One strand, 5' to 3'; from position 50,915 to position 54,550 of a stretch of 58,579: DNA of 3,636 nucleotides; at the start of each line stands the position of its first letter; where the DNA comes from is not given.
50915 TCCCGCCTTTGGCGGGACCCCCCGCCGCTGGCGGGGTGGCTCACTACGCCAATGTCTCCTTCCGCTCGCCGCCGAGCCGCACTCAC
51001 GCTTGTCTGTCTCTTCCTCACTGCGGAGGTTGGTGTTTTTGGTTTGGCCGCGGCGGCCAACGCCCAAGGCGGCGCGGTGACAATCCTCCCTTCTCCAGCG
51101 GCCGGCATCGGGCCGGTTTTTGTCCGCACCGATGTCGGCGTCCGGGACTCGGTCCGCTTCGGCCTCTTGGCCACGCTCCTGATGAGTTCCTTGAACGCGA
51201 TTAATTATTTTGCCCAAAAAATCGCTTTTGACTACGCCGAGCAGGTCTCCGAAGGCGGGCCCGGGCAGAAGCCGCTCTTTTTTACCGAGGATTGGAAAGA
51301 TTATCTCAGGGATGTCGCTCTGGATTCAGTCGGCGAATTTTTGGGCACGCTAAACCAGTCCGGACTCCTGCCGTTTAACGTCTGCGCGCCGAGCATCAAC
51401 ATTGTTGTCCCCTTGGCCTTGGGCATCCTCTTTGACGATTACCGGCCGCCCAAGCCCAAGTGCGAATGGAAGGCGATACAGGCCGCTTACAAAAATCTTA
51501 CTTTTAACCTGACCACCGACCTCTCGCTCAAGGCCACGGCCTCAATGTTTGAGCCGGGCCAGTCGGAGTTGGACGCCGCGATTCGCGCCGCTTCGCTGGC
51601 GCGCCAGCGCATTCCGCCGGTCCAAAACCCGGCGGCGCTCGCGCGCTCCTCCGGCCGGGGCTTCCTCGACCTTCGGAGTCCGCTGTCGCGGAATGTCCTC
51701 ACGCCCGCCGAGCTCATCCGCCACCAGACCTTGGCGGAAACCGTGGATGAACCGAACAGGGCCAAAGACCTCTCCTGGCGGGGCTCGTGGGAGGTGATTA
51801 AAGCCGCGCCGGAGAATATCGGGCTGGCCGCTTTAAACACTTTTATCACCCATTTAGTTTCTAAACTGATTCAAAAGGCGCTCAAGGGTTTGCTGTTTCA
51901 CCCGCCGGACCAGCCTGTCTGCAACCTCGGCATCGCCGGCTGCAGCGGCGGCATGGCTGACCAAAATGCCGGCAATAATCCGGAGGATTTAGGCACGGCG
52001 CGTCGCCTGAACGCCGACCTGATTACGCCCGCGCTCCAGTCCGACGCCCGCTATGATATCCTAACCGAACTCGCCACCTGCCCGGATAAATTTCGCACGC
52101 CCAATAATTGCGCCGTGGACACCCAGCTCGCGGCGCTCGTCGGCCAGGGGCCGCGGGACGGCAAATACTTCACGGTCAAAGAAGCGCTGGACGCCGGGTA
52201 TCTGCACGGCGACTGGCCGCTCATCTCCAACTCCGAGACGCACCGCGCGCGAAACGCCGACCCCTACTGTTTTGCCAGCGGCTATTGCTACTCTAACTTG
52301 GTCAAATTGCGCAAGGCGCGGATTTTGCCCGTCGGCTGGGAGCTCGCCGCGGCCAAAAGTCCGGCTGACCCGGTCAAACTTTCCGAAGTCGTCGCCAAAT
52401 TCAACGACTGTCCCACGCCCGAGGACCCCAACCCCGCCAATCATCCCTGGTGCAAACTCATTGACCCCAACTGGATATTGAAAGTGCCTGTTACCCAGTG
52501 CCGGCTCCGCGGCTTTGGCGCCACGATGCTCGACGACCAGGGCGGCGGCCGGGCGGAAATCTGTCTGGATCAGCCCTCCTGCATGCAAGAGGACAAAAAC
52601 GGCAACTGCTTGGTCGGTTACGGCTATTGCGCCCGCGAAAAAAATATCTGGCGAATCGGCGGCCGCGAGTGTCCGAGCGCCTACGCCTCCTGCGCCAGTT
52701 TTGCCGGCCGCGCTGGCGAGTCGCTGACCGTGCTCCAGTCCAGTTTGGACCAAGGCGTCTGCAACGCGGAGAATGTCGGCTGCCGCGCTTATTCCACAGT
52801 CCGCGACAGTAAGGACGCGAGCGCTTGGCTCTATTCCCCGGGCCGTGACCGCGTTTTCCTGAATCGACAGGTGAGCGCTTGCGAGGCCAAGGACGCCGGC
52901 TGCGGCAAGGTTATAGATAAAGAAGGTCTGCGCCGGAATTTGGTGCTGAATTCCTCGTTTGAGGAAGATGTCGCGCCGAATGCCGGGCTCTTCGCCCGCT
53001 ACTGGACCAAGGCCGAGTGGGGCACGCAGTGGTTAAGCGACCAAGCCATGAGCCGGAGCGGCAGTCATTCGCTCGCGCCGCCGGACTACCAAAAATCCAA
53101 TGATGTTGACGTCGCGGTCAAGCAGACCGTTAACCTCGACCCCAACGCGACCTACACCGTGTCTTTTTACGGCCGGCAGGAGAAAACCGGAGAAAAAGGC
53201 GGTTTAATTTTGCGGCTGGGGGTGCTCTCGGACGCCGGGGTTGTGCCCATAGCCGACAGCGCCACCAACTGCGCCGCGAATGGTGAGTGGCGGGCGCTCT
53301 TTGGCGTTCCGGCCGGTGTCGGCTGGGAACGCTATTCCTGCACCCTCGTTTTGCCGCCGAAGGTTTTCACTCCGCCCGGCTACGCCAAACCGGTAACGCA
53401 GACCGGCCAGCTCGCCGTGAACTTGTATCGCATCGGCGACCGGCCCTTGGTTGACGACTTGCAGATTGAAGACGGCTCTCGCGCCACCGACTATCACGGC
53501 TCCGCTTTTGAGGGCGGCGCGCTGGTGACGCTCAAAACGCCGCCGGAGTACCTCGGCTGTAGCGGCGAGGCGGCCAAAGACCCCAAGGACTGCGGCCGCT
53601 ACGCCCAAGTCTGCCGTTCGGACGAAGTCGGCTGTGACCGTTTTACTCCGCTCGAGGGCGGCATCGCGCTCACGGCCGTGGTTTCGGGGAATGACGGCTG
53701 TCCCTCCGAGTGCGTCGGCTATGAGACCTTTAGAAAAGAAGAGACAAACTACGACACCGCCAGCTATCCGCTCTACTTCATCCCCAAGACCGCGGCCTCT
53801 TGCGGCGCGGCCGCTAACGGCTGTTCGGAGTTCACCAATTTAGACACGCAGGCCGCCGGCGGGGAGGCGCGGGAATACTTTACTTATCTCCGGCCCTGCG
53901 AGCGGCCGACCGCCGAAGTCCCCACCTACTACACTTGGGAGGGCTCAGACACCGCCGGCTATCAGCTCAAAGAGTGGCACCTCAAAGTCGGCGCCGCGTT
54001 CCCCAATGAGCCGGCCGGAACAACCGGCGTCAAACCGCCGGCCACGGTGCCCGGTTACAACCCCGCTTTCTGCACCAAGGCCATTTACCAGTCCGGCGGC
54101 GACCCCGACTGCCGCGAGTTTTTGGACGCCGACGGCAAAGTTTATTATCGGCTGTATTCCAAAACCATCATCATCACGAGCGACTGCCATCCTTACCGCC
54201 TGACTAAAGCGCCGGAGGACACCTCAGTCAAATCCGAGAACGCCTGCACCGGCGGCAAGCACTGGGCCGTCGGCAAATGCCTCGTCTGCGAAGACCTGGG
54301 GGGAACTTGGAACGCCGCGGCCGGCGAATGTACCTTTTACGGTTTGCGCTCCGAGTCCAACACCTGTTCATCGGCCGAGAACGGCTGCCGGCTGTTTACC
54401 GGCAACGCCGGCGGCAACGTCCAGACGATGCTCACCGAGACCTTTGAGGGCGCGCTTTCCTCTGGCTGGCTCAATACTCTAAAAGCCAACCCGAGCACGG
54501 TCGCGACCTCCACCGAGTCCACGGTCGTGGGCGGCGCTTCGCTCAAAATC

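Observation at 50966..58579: Secreted cysteine-rich ORF of at least 2,538 codons running off the window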

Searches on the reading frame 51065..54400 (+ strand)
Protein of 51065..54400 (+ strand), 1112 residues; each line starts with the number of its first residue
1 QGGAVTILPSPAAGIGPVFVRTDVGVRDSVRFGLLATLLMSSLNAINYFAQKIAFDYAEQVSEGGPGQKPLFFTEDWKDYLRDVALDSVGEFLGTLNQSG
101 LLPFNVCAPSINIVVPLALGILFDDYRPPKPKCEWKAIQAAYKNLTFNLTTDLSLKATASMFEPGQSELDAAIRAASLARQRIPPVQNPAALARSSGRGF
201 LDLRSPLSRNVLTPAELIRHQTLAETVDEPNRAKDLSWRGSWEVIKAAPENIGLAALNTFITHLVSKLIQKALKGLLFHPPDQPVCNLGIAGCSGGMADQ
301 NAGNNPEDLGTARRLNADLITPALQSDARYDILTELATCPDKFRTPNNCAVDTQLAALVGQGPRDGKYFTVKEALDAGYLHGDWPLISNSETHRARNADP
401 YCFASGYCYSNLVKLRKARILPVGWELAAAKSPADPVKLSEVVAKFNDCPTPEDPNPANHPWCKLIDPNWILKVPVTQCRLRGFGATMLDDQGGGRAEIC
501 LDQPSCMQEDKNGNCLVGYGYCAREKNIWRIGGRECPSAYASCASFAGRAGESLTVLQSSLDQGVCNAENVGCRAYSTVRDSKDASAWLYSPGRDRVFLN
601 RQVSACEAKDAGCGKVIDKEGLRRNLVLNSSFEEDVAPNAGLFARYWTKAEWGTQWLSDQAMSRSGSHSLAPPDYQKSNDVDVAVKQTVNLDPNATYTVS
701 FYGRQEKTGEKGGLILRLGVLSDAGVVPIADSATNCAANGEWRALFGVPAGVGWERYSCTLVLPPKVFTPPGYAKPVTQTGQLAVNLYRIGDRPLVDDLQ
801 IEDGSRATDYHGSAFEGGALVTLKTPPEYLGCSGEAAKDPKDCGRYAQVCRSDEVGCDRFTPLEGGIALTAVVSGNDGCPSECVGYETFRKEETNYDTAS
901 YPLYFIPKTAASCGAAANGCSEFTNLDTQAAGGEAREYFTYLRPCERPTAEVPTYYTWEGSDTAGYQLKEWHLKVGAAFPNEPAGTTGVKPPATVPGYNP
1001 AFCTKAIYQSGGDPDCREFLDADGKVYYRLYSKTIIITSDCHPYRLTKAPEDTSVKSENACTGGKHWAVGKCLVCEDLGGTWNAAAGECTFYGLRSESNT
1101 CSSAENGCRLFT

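Call 41: search_solved_structures(query=A2, max_evalue=1)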
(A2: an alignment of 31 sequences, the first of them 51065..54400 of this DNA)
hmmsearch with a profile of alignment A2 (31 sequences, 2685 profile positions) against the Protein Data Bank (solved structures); distinct sequences matched with E-value up to 1: 11.
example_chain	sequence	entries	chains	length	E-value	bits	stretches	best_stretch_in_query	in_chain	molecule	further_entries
4xup_A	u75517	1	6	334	4e-07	30.8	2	1119-1237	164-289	Endo-1,4-beta-xylanase C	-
1gui_A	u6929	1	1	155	6.2e-06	26.8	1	1183-1271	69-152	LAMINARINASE 16A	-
4xun_A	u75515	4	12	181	0.00052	20.5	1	1119-1273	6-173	Endo-1,4-beta-xylanase C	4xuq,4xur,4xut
4xuo_A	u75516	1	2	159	0.0039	17.6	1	1125-1231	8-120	Endo-1,4-beta-xylanase C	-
2zey_A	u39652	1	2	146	0.0071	16.7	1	646-747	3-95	S-layer associated multidomain endoglucanase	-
2zew_A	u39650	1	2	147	0.0073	16.6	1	647-747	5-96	S-layer associated multidomain endoglucanase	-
2zex_A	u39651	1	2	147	0.0079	16.5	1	647-747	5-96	S-layer associated multidomain endoglucanase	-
3oea_A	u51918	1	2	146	0.0085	16.4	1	647-747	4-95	S-layer associated multidomain endoglucanase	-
3oeb_A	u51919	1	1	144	0.011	16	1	647-747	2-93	S-layer associated multidomain endoglucanase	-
9fli_A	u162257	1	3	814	0.073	13.3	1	646-727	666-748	Arabinogalactan endo-beta-1,4-galactanase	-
4d0q_A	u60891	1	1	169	0.81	9.9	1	647-748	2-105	HYALURONATE LYASE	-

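Call 53: predict_structure(alignment_id=A2)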
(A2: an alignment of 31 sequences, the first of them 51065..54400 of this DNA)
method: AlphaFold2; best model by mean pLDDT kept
length: 1112 residues; sequences in the alignment: 31
mean_pLDDT: 63.8   pTM: 0.33
mean pLDDT of the five models: 63.8, 59.0, 53.5, 52.5, 50.2
residues with pLDDT >= 90: 131; 70-90: 385; 50-70: 212; < 50: 384
segments of 3 or more residues with pLDDT < 50: 1-35, 64-75, 100-104, 109-128, 144-250, 269-330, 477-536, 547-552, 558-580, 582-590, 592-594, 638-640, 813-816, 852-856, 863-865, 873-888, 984-987
pLDDT, mean of each block of 10 residues (from residue 1): 25 27 31 50 66 66 43 48 68 60 49 28 36 62 46 39 35 38 40 42 33 39 43 41 44 56 54 35 33 32 37 36 32 68 59 80 64 87 91 83 87 77 82 89 85 73 78 55 39 39 41 39 37 50 47 50 40 42 47 59 71 67 69 67 67 77 86 76 74 79 90 89 85 84 85 91 80 82 86 89 75 54 77 68 71 49 55 45 40 73 54 83 90 82 91 88 81 85 56 86 90 90 88 93 90 84 86 88 87 93 89 67
secondary structure, 60 per line:
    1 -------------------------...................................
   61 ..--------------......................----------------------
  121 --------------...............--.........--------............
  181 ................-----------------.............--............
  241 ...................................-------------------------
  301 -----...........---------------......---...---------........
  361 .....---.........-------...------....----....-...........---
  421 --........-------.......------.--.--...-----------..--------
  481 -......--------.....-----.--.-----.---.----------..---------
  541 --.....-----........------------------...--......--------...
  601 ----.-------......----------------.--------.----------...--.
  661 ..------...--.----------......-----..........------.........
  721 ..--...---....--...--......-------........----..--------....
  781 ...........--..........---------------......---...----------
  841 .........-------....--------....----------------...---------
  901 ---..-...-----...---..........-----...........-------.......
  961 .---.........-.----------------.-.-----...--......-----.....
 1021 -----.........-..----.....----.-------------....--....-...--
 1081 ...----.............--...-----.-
elements in order (helices of 4 or more, strands of 3 or more residues): H26-62 H77-98 H135-149 H152-160 H169-196 H214-226 H229-275 H306-316 H332-337 H353-365 H371-377 E385-387 H394-397 H402-405 H409-417 H423-430 H439-444 E482-487 E496-500 E543-547 E553-557 E579-581 E584-589 E598-600 E613-618 E655-657 E669-671 E685-690 E696-705 E712-722 E725-727 E737-739 E742-747 E755-762 E777-791 E794-803 E819-824 H841-845 E846-849 E857-860 E869-872 E889-891 E921-925 H926-930 E936-946 E954-961 E965-973 H1005-1010 E1016-1020 E1026-1030 E1042-1046 E1065-1068 E1071-1074 E1081-1083 E1088-1100

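Call 57: fold_search(model_id=the predicted structure, library=pdb)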
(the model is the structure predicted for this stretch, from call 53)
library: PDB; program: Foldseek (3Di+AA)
matches with E <= 10: 1138; with E <= 0.001: 57
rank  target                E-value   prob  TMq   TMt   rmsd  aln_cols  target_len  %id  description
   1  2zew_B                2.8e-06  1.00  0.11  0.65   5.1       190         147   13  Family 16 Cabohydrate Binding Domain Module 1 (released 2008-03-04)
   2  3oea_A                5.2e-06  1.00  0.11  0.65   5.2       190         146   12  Crystal structure of the Q121E mutants of C.polysaccharolyticus CBM16-1 bound to cellopentaose (released 2010-08-25)
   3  2zex_A                5.5e-06  1.00  0.11  0.65   5.2       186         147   13  Family 16 carbohydrate binding module (released 2008-03-04)
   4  2zey_A                6.8e-06  1.00  0.11  0.67   5.3       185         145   14  Family 16 carbohydrate binding module (released 2008-03-04)
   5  3oeb_A                8.0e-06  1.00  0.11  0.66   5.1       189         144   12  Crystal structure of the Q121E mutant of C.polysaccharolyticus CBM16-1 bound to mannopentaose (released 2010-08-25)
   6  2zex_B                1.0e-05  1.00  0.11  0.66   5.3       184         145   14  Family 16 carbohydrate binding module (released 2008-03-04)
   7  2zey_B                1.2e-05  1.00  0.11  0.65   5.5       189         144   14  Family 16 carbohydrate binding module (released 2008-03-04)
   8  2xon_L                1.5e-05  1.00  0.10  0.67   5.0       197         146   14  Structure of TmCBM61 in complex with beta-1,4-galactotriose at 1.4 A resolution (released 2010-09-08)
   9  7vnn_D                2.6e-05  0.90  0.08  0.13  23.2       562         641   10  Complex structure of Clostridioides difficile enzymatic component (CDTa) and binding component (CDTb) pore with long s (released 2022-10-26)
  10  2xom_A                3.4e-05  1.00  0.10  0.66   4.8       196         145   15  Atomic resolution structure of TmCBM61 in complex with beta-1,4- galactotriose (released 2010-09-08)
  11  6uwr_A                3.6e-05  0.91  0.08  0.12  22.6       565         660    9  Clostridium difficile binary toxin translocase CDTb in asymmetric tetradecamer conformation (released 2020-01-22)
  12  9h99                  8.4e-05  1.00  0.10  0.11   4.6       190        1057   13  Native structure of the full-length pesticidal protein Cry1Ca18 at pH7, from crystals formed in vivo (released 2025-11-12)
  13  2zez_C                1.0e-04  1.00  0.10  0.59   6.2       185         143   10  Family 16 Carbohydrate Binding Module-2 (released 2008-03-25)
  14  2zez_A                1.0e-04  1.00  0.10  0.59   6.3       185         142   11  Family 16 Carbohydrate Binding Module-2 (released 2008-03-25)
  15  7vnn_A                1.0e-04  0.89  0.09  0.14  23.1       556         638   10  Complex structure of Clostridioides difficile enzymatic component (CDTa) and binding component (CDTb) pore with long s (released 2022-10-26)
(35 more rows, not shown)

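Call 81: fold_search(model_id=the predicted structure, library=viral)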
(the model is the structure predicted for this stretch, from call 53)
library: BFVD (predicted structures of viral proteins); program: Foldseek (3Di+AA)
matches with E <= 10: 985; with E <= 0.001: 115
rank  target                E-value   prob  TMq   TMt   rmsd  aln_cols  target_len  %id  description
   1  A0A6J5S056            1.9e-06  0.99  0.09  0.09  25.0       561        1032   13  Peptidase S74 domain-containing protein [uncultured Caudovirales phage]
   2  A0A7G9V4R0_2          3.3e-06  1.00  0.10  0.12  30.1       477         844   13  (no name in the UniProt tables at hand)
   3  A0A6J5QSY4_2          4.4e-06  1.00  0.12  0.10  27.9       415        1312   13  Carbohydrate-binding, CenC-like [uncultured Caudovirales phage]
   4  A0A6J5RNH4            4.8e-06  1.00  0.12  0.23   6.4       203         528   14  Carbohydrate-binding, CenC-like [uncultured Caudovirales phage]
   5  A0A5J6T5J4            5.4e-06  0.99  0.10  0.09  20.2       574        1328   14  (no name in the UniProt tables at hand)
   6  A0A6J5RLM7            6.0e-06  1.00  0.12  0.29   7.3       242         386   16  Uncharacterized protein [uncultured Caudovirales phage]
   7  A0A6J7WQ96            8.7e-06  1.00  0.12  0.16  16.9       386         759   12  CBM-cenC domain-containing protein [uncultured Caudovirales phage]
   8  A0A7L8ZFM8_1          9.2e-06  0.87  0.08  0.09  29.5       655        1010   11  (no name in the UniProt tables at hand)
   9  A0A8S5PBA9            1.1e-05  1.00  0.12  0.22   7.7       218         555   13  S-layer associated multidomain endoglucanase 16 carbohydrate binding module-2.9A [Siphoviridae sp. ctYtb10]
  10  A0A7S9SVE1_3          1.3e-05  0.99  0.10  0.09  27.8       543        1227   11  (no name in the UniProt tables at hand)
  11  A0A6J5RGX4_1          1.3e-05  1.00  0.11  0.12  23.5       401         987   10  IPT domain containing protein [uncultured Caudovirales phage]
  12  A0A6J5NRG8            1.4e-05  1.00  0.12  0.40  14.1       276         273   13  Uncharacterized protein (Fragment) [uncultured Caudovirales phage]
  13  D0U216                1.7e-05  1.00  0.11  0.24   7.8       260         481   15  Uncharacterized protein [Clavibacter phage CMP1]
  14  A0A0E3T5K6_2          1.7e-05  0.99  0.11  0.12  25.9       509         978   11  Tail fiber [Bacillus phage Stills]
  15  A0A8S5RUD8            1.7e-05  1.00  0.10  0.27   9.4       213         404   10  (no name in the UniProt tables at hand)
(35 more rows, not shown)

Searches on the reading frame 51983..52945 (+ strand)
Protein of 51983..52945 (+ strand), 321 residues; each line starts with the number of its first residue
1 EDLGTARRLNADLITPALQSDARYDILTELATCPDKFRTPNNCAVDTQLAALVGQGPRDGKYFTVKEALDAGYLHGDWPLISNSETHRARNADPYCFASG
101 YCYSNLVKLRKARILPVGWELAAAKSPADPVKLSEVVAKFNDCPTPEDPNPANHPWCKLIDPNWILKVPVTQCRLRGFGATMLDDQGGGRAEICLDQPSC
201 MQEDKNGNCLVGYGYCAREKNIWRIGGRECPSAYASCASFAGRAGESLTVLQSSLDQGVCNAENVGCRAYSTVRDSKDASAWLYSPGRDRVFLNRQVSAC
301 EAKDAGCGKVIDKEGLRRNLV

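Call 68: search_protein_representatives(protein=window:51983-52945:+)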
Query: 321 residues. Proteins with E-value up to 0.001 (for the whole library): 1132; up to 1e-10: 1104; up to 1e-30: 704. The best 150 are listed.
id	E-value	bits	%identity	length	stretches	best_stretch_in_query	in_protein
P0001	1.5e-220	747.3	92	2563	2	1-321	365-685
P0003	4.6e-142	489.4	60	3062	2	8-321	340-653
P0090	4.7e-108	377.6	51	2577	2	5-311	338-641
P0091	3.7e-95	335.2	48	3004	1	9-321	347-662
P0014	5.6e-95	334.6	45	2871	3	3-321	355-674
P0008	1.1e-92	327.0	50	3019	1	5-321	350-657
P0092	9.0e-88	310.9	49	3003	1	5-312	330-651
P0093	2.5e-84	299.6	45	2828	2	11-321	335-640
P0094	2.8e-83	296.1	45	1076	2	11-321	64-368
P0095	1.0e-81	291.0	46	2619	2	6-311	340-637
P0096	1.8e-81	290.2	48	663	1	6-319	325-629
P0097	7.7e-80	284.8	49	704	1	6-321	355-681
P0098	7.5e-79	281.6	45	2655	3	6-278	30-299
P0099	1.6e-77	277.2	45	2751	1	16-320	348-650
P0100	3.1e-77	276.2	47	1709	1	7-319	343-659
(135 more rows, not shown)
